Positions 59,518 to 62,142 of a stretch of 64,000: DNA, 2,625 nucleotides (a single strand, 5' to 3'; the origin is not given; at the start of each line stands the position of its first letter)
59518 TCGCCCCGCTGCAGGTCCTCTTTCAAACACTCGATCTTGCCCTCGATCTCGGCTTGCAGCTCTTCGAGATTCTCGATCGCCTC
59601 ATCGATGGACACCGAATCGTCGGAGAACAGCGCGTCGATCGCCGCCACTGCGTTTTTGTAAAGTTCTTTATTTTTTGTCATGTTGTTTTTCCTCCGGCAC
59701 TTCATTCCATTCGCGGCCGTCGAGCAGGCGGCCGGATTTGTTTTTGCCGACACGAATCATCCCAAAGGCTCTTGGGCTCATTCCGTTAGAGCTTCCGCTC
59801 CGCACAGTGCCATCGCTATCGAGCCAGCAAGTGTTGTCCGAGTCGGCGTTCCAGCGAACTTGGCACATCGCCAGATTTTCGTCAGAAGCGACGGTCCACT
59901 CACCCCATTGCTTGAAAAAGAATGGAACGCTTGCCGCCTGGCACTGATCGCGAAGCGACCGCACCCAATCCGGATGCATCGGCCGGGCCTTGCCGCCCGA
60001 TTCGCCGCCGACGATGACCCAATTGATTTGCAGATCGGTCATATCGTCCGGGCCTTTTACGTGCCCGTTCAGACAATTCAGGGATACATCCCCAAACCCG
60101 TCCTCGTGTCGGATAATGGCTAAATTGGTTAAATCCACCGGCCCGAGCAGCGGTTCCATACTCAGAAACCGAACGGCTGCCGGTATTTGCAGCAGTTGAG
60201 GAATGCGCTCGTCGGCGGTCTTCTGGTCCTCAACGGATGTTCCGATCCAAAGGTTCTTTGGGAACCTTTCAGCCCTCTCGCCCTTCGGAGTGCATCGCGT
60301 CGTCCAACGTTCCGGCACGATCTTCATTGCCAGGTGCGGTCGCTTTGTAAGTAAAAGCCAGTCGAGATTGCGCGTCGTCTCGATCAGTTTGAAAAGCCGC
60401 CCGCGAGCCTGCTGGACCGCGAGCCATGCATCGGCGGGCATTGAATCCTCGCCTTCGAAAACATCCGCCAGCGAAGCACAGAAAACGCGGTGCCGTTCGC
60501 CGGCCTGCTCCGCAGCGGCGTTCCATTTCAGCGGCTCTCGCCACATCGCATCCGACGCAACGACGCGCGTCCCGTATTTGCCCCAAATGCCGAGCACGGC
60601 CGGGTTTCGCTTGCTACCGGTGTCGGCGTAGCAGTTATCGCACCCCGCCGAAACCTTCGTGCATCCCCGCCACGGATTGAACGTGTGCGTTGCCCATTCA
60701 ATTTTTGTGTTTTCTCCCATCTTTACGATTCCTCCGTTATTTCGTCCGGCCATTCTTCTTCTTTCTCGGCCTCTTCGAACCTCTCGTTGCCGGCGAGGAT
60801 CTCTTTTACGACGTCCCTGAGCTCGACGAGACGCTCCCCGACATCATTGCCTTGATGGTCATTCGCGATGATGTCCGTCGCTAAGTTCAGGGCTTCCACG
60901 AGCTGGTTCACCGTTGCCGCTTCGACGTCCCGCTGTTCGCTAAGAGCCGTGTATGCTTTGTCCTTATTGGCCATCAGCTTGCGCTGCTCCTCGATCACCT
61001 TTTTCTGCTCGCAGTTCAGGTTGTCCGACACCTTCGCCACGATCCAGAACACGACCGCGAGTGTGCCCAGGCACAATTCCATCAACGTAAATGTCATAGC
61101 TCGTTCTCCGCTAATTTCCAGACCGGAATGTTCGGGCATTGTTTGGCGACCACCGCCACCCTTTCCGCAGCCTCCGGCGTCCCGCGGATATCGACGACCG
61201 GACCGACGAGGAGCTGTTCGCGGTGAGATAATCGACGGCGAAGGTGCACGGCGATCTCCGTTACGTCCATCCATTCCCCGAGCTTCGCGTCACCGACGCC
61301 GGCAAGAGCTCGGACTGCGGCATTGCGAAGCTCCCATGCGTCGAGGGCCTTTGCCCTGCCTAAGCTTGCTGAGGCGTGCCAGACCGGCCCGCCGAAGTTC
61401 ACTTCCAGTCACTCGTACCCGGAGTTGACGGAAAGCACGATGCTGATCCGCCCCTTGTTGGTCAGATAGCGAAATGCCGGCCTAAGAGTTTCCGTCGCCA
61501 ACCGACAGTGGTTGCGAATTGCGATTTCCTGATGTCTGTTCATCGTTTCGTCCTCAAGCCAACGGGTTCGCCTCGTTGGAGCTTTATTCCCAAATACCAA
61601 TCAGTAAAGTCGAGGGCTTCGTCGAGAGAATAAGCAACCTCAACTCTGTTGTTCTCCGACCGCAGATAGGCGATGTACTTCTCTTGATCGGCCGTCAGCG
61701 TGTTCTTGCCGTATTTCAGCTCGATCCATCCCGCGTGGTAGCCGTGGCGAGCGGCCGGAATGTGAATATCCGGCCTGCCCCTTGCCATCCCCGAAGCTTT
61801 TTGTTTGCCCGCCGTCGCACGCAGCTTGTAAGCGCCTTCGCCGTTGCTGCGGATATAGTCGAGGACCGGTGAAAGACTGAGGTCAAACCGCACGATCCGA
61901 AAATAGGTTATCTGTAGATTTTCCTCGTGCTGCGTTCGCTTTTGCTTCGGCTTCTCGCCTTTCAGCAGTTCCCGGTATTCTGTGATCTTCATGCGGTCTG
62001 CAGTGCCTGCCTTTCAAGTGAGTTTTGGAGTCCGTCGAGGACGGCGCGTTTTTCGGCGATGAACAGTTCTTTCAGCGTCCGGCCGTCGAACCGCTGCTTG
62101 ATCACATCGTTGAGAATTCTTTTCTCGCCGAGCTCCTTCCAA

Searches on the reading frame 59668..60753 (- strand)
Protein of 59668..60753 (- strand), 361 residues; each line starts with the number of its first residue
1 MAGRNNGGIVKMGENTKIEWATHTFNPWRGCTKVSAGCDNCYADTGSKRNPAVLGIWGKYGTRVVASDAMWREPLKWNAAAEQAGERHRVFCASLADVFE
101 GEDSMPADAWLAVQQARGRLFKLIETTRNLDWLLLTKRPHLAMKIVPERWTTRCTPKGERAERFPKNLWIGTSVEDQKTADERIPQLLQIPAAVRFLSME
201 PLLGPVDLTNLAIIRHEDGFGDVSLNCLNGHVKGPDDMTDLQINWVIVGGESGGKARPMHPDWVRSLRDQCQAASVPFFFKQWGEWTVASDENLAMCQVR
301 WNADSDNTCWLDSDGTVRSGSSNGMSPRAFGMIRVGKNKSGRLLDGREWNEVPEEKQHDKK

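Call 22: search_protein_families(library=pfam, proteins=[window:59668-60753:-], max_evalue=0.01)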
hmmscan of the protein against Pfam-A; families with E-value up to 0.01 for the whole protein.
window:59668-60753:- (361 aa): 1 family
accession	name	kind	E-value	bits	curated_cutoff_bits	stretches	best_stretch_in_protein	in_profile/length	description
PF07505.17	DUF5131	-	7e-86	288.1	28.9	1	15-353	1-243/243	Protein of unknown function (DUF5131)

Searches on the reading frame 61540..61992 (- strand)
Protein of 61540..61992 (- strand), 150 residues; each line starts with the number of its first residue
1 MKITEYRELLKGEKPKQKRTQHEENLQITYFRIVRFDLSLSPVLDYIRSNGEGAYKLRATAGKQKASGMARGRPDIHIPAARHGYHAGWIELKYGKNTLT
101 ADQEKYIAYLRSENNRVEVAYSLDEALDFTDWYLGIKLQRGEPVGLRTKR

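Call 22: search_protein_families(library=pfam, proteins=[window:61540-61992:-], max_evalue=0.01)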
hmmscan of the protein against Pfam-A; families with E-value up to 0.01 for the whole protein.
window:61540-61992:- (150 aa): 1 family
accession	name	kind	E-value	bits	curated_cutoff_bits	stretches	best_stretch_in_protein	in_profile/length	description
PF08774.17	VRR_NUC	-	4e-07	30.5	23.8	1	54-122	45-114/116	VRR-NUC domain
